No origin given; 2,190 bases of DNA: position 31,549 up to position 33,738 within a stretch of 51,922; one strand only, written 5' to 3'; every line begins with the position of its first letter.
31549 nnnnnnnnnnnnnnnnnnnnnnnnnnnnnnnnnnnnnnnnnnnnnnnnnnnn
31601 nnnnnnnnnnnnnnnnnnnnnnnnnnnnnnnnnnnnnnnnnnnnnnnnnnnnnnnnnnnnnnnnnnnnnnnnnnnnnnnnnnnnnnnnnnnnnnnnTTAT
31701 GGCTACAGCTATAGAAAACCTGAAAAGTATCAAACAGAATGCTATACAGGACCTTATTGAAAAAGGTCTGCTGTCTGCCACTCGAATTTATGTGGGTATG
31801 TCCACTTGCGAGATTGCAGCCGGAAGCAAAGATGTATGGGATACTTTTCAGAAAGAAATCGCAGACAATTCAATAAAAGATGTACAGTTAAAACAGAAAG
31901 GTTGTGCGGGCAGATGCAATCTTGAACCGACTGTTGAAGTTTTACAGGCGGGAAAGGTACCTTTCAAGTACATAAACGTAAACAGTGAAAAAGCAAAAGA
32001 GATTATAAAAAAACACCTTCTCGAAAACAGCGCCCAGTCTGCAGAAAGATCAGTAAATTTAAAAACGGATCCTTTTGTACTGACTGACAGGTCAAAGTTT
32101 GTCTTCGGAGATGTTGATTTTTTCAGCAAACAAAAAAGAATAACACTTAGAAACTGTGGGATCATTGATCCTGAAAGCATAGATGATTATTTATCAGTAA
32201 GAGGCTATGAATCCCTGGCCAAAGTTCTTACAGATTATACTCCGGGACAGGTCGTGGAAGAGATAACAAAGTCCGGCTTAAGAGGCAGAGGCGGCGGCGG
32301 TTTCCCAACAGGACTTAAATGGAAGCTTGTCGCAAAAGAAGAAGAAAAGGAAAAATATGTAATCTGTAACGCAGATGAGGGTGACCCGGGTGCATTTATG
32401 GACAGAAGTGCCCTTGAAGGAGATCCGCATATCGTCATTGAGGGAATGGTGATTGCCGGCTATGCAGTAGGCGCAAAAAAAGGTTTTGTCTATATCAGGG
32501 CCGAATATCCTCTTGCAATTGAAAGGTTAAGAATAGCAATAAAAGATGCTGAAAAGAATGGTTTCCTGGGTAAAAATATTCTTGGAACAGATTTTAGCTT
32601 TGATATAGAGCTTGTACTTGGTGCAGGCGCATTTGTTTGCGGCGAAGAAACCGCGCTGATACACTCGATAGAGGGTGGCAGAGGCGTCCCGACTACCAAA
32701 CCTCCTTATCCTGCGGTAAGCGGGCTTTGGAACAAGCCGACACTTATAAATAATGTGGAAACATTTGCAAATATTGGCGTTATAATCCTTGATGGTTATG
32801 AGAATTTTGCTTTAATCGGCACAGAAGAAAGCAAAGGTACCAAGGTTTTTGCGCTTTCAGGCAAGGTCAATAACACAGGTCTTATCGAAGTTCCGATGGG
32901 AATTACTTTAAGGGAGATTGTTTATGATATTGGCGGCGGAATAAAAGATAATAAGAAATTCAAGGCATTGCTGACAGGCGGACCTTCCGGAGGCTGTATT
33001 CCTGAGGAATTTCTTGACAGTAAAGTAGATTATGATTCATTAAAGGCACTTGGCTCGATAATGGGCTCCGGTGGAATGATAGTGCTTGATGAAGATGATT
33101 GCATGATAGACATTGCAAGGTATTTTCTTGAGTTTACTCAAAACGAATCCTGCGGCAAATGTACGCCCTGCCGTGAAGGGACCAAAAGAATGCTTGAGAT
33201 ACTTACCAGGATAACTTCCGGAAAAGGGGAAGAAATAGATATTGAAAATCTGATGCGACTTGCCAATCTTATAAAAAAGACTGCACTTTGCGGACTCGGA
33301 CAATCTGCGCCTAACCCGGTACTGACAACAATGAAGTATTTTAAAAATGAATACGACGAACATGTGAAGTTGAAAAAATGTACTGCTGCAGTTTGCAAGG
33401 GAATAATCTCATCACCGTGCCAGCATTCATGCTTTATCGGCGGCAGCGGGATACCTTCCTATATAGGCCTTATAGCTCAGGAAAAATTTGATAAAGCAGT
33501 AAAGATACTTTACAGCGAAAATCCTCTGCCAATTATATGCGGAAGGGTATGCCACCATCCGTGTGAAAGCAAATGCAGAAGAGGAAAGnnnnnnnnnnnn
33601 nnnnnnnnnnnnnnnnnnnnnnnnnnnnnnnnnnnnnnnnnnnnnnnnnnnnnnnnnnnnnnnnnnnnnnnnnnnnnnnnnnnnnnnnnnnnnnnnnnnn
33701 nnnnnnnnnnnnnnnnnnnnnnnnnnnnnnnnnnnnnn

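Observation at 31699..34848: NuoF/HydB-like subunit fused to a GltD/NfnB-like NADPH module within a HydABC-type [FeFe]-hydrogenase operon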

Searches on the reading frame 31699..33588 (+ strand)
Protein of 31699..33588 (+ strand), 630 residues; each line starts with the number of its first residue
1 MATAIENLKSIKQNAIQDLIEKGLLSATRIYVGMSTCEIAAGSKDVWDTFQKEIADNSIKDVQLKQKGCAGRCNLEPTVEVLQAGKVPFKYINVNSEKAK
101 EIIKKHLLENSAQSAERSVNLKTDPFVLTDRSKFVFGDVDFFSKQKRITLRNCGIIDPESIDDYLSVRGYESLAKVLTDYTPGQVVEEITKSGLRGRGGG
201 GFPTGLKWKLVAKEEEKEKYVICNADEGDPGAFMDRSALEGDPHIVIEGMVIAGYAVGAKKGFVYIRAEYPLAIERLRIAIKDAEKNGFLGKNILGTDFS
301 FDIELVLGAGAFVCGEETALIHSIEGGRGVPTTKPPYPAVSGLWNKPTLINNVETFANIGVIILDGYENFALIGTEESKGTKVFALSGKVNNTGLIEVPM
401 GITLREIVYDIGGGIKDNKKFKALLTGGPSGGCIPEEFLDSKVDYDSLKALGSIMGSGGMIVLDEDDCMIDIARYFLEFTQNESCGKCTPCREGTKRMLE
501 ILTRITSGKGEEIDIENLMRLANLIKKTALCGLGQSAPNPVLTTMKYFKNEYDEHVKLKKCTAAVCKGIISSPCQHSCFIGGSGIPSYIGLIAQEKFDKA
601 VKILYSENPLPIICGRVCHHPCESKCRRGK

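Call 18: search_solved_structures(query=window:31699-33588:+, max_evalue=1e-150, show_alignments=5)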
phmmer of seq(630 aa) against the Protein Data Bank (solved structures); distinct sequences matched with E-value up to 1e-150: 9.
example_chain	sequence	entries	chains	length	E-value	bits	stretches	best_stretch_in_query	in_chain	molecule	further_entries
7q4v_B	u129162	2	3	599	2.5e-203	680.3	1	37-572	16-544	Iron hydrogenase HydB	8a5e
8oh5_B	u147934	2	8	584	1.4e-202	677.8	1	29-572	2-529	NAD-reducing hydrogenase subunit HoxF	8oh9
7t2r_B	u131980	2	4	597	4.4e-202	676.1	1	35-571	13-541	NiFe hydrogenase subunit B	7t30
9n5u_B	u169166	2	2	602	2.4e-200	670.4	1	29-571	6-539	NfnB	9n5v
9bov_B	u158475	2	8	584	3.9e-200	669.7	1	29-572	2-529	NADH dehydrogenase (Quinone)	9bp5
7q4w_B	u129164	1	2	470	4.3e-187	626.6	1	161-572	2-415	Iron hydrogenase HydB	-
8a6t_B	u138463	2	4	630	1.5e-182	611.6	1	57-581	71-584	Electron bifurcating hydrogenase subunit HydB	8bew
9mqx_B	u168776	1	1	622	3e-174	584.2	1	8-581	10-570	NADH:ubiquinone oxidoreductase, NADH-binding (51 kD) subunit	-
7p5h_B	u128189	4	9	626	6.3e-172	576.5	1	14-568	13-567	Fe-hydrogenase, subunit beta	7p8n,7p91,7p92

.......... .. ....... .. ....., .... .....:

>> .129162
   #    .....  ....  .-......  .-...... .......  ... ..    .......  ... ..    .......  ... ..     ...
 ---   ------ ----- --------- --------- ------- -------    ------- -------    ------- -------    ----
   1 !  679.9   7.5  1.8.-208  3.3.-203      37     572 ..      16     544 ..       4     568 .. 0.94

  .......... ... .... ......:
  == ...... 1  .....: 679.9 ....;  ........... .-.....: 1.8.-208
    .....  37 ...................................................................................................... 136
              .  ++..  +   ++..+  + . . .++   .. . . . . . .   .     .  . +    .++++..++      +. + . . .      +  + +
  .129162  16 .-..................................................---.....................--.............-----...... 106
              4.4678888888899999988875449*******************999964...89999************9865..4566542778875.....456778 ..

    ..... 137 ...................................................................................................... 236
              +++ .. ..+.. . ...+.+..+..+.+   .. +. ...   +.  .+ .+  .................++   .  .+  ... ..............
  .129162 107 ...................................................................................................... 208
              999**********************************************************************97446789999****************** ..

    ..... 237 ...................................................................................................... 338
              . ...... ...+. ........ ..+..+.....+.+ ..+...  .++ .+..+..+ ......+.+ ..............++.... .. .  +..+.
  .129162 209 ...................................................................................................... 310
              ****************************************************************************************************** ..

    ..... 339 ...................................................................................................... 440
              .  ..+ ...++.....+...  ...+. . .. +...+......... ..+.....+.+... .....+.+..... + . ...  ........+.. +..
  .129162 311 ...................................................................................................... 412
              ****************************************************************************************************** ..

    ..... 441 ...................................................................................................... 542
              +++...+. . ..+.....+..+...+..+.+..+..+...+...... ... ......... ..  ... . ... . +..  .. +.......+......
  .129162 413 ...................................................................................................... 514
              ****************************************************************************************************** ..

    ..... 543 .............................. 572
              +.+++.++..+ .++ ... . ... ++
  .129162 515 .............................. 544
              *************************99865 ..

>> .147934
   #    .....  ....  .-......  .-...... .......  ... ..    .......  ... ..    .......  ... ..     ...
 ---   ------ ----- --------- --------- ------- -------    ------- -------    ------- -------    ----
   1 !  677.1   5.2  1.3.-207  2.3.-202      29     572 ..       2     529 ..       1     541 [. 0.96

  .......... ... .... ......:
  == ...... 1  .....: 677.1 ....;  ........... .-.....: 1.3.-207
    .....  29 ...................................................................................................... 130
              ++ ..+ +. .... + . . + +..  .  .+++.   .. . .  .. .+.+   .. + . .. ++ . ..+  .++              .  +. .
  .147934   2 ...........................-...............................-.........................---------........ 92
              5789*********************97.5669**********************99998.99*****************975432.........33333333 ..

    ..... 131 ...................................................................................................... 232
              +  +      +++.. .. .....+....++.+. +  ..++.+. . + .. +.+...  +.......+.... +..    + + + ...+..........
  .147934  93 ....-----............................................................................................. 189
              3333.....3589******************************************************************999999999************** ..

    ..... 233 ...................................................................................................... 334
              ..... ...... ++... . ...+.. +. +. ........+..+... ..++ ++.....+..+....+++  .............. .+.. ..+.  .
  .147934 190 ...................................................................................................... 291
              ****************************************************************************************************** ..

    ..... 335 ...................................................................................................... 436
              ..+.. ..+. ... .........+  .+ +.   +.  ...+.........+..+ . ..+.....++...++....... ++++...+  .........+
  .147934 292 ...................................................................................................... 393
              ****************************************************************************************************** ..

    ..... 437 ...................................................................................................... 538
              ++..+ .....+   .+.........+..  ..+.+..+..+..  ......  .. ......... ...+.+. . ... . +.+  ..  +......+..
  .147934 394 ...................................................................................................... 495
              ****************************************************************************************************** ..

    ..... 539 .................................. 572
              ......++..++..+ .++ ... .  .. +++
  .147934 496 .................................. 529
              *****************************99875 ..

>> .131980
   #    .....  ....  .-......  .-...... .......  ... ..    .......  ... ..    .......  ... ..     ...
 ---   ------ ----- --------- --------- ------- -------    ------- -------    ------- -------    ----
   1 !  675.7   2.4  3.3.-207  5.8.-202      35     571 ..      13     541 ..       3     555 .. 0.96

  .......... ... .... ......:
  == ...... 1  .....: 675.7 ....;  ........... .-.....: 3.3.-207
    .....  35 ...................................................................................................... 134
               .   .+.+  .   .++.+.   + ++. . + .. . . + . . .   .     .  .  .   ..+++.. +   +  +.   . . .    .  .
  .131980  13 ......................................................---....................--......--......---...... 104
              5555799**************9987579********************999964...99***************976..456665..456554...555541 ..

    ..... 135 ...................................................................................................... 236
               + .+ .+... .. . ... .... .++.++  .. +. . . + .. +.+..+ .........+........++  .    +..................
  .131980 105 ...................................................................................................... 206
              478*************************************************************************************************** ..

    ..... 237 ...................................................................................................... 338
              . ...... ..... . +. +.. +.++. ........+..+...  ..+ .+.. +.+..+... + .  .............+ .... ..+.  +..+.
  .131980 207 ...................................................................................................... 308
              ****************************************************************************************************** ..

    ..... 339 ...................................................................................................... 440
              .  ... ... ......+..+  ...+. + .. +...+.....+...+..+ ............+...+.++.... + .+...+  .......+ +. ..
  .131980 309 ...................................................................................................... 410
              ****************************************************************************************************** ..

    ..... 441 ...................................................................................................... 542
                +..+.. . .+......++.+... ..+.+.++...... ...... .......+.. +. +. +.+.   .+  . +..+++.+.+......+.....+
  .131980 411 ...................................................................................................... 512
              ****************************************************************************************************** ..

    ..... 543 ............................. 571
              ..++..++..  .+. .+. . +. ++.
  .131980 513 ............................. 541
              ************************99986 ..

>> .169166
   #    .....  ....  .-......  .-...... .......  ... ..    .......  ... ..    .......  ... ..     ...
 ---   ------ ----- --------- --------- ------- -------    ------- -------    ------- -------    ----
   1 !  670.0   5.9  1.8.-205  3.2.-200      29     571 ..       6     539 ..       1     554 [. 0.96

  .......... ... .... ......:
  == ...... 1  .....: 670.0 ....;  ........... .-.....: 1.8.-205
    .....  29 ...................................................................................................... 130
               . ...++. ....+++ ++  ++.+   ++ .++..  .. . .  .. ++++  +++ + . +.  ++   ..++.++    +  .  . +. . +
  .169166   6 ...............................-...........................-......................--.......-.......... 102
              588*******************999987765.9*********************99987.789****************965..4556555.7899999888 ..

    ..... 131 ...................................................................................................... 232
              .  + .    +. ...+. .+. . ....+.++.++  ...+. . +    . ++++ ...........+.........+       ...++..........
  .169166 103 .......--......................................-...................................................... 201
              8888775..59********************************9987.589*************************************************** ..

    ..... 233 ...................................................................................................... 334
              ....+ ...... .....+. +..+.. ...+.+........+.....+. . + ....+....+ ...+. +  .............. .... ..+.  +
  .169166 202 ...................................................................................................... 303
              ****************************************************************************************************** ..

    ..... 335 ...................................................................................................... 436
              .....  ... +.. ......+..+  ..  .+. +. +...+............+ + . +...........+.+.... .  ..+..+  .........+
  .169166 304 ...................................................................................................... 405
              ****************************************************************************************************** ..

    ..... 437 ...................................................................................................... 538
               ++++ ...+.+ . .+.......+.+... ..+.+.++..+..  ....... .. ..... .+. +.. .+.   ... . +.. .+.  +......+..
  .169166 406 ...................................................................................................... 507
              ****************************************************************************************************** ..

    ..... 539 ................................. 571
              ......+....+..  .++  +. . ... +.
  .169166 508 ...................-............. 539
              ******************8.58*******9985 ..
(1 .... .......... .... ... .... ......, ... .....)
